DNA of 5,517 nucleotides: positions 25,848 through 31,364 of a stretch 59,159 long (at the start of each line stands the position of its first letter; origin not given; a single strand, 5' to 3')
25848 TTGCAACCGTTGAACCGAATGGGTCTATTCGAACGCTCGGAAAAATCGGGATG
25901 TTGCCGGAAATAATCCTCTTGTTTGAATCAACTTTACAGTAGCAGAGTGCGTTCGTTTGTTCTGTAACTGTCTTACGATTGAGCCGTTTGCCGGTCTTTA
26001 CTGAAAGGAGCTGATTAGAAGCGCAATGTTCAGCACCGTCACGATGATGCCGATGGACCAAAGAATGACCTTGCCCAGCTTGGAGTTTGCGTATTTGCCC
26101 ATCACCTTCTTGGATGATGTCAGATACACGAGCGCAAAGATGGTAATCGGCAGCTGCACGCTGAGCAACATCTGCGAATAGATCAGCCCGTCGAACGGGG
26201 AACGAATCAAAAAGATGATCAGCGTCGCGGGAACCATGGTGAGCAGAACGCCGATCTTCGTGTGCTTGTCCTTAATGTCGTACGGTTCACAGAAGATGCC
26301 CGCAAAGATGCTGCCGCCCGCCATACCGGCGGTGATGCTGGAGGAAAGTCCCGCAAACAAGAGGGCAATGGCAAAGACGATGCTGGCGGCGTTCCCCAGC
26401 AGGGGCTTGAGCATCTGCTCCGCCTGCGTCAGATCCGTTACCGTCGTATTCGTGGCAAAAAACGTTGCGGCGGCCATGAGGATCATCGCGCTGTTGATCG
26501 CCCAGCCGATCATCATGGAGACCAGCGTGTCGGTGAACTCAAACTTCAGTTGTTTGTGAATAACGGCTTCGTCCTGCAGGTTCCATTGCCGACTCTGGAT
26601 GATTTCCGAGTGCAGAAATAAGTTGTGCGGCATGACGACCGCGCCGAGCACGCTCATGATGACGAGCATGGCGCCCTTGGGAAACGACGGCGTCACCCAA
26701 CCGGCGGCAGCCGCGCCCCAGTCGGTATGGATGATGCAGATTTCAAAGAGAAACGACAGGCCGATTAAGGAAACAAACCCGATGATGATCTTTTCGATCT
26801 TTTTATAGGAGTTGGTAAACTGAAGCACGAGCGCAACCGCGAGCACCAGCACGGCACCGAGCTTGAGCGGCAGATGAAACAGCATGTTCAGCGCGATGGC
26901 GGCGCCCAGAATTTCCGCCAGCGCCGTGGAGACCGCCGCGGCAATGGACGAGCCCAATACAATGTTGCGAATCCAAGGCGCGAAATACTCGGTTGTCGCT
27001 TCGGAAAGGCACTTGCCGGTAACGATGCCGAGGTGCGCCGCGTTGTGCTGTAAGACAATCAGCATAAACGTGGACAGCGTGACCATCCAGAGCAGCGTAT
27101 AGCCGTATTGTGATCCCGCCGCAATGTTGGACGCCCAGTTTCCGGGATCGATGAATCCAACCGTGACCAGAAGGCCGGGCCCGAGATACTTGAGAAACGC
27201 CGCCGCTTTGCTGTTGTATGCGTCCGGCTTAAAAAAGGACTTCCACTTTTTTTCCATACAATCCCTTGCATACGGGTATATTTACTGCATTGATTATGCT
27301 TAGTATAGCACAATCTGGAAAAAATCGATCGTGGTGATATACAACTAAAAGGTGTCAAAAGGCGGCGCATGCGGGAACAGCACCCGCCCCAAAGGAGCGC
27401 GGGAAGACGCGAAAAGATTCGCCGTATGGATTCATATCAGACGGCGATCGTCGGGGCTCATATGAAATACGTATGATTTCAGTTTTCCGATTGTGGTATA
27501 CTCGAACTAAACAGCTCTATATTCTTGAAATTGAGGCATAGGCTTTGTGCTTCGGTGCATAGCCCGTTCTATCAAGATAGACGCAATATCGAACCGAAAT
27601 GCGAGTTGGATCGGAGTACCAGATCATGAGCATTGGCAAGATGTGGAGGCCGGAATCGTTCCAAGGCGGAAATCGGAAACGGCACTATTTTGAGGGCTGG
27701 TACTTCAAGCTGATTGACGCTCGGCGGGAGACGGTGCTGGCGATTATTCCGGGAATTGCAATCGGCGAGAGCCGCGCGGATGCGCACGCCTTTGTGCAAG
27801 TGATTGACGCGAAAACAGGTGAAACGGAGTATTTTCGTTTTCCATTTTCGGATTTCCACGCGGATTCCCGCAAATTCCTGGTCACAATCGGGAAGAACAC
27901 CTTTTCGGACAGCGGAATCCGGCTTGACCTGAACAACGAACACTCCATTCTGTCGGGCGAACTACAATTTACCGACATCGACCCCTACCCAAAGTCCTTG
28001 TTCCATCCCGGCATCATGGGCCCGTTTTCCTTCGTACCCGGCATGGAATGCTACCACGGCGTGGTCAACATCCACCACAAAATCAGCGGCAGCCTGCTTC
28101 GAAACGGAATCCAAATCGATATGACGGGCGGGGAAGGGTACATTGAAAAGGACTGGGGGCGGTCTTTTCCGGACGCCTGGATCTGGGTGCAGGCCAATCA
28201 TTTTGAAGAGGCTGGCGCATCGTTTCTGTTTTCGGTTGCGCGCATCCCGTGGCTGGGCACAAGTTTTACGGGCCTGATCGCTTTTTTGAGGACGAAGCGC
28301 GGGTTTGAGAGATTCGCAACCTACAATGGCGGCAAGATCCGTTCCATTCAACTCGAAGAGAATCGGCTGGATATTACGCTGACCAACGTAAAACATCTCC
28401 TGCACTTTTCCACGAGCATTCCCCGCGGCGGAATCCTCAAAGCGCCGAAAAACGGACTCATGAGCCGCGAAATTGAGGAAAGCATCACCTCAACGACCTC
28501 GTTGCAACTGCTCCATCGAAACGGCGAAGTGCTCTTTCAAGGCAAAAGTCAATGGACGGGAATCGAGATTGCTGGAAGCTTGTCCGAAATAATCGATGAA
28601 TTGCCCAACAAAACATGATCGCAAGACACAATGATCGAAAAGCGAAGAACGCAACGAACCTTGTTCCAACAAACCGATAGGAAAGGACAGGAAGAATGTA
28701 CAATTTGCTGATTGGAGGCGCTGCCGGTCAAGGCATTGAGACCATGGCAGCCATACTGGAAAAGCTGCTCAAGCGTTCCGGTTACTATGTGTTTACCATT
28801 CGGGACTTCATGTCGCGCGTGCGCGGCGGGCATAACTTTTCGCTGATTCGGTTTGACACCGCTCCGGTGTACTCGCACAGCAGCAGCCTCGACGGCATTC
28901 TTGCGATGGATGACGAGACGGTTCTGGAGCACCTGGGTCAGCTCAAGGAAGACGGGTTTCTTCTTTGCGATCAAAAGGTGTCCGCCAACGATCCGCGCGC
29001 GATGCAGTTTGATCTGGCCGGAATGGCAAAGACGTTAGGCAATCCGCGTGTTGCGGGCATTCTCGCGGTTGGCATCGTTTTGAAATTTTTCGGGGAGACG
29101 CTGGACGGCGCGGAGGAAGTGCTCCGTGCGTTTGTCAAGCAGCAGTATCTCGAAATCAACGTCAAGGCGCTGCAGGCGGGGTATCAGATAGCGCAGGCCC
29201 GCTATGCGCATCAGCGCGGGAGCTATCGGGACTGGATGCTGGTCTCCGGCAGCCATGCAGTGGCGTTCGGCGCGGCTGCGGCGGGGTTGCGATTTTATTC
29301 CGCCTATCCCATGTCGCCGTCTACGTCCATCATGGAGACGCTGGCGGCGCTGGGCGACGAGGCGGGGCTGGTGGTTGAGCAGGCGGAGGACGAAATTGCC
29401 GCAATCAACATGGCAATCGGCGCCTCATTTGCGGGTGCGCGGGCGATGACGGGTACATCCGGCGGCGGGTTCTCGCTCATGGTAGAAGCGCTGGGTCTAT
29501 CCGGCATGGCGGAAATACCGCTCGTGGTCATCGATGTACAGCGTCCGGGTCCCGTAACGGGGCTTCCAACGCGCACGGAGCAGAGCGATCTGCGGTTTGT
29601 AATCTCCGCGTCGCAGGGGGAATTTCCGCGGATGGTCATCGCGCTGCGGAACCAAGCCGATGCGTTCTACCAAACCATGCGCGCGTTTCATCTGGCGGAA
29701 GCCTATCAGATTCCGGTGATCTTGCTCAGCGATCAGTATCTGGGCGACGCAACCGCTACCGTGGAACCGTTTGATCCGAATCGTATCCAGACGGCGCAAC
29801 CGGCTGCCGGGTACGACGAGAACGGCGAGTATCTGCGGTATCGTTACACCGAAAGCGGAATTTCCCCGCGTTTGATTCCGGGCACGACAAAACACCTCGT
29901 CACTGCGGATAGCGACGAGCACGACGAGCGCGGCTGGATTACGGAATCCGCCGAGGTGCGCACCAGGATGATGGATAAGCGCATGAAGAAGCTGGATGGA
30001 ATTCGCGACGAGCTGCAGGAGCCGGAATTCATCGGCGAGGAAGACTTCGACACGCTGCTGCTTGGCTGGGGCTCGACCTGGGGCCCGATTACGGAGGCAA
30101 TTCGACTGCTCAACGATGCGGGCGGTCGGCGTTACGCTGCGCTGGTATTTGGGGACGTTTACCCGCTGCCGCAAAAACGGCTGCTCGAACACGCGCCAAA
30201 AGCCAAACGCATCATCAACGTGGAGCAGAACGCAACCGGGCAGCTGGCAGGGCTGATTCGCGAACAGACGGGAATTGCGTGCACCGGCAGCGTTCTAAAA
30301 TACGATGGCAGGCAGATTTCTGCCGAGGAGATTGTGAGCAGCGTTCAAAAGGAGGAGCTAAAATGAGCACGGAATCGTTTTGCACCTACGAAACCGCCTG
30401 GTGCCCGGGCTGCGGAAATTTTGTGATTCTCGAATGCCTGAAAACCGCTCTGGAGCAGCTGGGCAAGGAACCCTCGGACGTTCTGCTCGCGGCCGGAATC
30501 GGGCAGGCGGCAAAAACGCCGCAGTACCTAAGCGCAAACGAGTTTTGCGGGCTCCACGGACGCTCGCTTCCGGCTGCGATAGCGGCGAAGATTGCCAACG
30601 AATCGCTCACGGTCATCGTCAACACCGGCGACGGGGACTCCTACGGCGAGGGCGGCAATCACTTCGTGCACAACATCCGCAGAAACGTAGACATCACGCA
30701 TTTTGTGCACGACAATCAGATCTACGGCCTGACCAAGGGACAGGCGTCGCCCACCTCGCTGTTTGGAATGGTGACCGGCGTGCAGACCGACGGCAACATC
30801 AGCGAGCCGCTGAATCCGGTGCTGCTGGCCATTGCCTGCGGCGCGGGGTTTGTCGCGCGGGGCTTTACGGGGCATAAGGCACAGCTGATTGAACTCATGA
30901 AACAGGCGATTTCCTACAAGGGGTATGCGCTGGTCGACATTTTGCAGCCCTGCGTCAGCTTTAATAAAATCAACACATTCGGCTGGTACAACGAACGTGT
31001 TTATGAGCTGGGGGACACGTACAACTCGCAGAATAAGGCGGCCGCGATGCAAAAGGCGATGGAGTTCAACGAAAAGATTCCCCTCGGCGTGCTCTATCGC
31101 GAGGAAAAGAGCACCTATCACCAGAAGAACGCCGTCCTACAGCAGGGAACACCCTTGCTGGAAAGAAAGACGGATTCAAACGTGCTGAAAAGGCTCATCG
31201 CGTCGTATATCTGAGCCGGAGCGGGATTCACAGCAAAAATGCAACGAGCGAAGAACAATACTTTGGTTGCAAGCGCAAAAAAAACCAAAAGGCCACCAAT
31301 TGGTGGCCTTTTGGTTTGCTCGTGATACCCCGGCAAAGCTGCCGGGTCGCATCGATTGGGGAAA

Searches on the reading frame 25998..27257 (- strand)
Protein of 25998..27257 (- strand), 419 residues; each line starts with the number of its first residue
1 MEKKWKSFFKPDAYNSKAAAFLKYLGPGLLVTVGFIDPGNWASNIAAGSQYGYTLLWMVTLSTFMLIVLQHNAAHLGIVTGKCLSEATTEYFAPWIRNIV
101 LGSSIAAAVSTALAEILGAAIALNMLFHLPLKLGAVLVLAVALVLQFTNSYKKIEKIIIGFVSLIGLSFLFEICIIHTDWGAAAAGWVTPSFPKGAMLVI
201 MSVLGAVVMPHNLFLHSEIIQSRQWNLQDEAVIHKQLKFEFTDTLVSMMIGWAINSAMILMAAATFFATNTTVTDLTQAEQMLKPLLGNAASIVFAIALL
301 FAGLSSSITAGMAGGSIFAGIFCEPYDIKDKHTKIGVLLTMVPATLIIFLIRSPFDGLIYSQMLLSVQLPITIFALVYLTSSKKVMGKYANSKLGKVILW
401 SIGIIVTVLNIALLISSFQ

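Call 28: search_protein_families(library=pfam, max_evalue=0.001, proteins=[window:25998-27257:-])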
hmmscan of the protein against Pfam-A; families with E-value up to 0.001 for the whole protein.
window:25998-27257:- (419 aa): 1 family
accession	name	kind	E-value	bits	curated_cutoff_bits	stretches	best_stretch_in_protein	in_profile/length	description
PF01566.24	Nramp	-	2.3e-114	382.6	29.8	1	41-392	1-356/357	Natural resistance-associated macrophage protein-like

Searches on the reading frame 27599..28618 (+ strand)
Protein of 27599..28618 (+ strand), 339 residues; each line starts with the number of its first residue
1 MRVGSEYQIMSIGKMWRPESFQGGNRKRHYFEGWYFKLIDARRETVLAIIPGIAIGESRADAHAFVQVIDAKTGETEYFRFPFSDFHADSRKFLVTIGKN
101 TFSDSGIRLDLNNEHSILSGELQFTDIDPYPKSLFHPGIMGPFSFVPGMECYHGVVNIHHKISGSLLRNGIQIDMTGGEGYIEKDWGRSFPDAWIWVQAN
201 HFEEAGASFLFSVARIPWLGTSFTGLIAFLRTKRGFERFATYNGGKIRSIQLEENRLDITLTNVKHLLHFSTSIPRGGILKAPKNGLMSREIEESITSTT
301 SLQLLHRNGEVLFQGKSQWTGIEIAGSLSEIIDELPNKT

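Call 28: search_protein_families(library=pfam, max_evalue=0.001, proteins=[window:27599-28618:+])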
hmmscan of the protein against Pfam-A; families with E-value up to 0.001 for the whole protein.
window:27599-28618:+ (339 aa): 1 family
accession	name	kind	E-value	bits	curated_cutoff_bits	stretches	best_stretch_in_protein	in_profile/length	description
PF14249.11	Tocopherol_cycl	-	2.1e-17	63.7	26.6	1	140-326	146-335/335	Tocopherol cyclase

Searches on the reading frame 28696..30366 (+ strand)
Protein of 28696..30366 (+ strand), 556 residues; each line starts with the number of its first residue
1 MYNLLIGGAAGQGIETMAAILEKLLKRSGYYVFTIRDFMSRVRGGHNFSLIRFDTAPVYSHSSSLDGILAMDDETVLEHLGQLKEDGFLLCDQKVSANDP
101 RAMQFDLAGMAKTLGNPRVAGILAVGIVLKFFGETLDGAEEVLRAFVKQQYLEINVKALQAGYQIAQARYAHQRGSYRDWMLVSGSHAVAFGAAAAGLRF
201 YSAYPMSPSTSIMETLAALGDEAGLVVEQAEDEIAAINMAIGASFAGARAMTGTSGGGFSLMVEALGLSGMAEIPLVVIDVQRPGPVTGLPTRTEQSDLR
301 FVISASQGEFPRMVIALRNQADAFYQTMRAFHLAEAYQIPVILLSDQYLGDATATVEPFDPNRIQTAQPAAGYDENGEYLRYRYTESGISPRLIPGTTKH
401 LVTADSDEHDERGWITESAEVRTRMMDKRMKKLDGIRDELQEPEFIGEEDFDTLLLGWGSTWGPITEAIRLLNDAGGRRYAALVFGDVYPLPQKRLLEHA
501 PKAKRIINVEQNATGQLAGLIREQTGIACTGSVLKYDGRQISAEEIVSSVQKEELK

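Call 4: search_protein_families(library=pfam, proteins=[window:28696-30366:+])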
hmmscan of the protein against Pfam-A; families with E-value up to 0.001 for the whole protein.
window:28696-30366:+ (556 aa): 3 families
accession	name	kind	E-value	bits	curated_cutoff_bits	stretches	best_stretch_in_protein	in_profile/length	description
PF01855.24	POR_N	-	4.9e-58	197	27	1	192-427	2-230/231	Pyruvate flavodoxin/ferredoxin oxidoreductase, thiamine diP-bdg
PF01558.24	POR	-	5.1e-29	102.1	27.4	1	10-164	1-173/173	Pyruvate ferredoxin/flavodoxin oxidoreductase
PF02776.23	TPP_enzyme_N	-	0.00093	19.4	26.8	0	207-288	22-105/119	Thiamine pyrophosphate enzyme, N-terminal TPP binding domain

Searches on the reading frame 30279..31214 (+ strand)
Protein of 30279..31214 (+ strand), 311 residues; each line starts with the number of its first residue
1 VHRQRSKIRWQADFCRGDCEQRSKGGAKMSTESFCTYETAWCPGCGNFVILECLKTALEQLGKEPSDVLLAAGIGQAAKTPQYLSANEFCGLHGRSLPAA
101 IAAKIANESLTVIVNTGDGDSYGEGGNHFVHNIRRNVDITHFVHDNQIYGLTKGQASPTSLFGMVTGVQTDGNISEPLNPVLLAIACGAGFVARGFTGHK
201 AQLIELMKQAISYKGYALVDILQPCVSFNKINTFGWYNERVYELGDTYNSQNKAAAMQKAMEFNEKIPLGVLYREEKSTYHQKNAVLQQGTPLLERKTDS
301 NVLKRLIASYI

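Call 4: search_protein_families(library=pfam, proteins=[window:30279-31214:+])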
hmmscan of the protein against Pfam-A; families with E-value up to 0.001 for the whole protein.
window:30279-31214:+ (311 aa): 2 families
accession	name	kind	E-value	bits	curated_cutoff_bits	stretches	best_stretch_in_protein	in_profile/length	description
PF02775.26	TPP_enzyme_C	-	1.1e-30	106.9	21.9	1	77-221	15-151/151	Thiamine pyrophosphate enzyme, C-terminal TPP binding domain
PF12367.13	PFO_beta_C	-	3.7e-25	88.2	24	1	225-288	1-65/66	Pyruvate ferredoxin oxidoreductase beta subunit C terminal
